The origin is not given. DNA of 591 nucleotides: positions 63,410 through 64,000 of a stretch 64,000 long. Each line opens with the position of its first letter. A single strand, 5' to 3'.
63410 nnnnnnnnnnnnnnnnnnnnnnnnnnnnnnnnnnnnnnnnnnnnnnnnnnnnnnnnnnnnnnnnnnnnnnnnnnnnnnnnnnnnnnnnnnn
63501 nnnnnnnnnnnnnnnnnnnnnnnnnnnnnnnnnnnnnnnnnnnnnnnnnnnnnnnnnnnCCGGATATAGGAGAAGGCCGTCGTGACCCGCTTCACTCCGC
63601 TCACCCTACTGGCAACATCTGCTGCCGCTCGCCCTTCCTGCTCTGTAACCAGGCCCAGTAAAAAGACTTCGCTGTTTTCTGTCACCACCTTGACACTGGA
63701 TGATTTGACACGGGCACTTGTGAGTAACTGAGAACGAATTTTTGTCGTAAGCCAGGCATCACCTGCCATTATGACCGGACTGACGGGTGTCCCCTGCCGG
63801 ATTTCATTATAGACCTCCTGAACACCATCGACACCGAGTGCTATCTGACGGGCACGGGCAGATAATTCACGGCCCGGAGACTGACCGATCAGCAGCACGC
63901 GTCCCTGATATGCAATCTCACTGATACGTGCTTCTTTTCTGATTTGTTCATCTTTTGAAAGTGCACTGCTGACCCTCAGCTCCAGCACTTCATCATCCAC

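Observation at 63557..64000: Divergent DolP/YraP paralog carried on the island near the autotransporter adhesin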

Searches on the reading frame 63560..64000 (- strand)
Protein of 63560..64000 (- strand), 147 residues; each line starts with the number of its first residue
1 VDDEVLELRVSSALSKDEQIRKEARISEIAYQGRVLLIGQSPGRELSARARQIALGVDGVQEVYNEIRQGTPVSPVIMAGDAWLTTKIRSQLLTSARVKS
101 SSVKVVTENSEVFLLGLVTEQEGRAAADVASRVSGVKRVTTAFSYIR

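Call 4: search_protein_families(library=pfam, proteins=[window:63560-64000:-], max_evalue=0.01)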
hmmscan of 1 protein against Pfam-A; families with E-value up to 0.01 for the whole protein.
window:63560-64000:- (147 aa): 1 family
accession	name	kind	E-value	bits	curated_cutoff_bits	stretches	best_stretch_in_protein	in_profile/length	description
PF04972.22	BON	-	2e-29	102.1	27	2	81-145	2-67/69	BON domain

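Call 5: search_protein_families(library=ncbifam, proteins=[window:63560-64000:-], max_evalue=0.01)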
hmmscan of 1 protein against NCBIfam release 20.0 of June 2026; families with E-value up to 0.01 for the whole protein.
window:63560-64000:- (147 aa): 2 families
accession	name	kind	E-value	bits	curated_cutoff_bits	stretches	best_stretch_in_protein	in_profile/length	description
NF008247.1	PRK11023.1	equivalog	3.4e-66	222.7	184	1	1-146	46-191/192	division/outer membrane stress-associated lipid-binding lipoprotein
NF007858.0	PRK10568.1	equivalog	2e-15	57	174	1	1-141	58-200/206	molecular chaperone OsmY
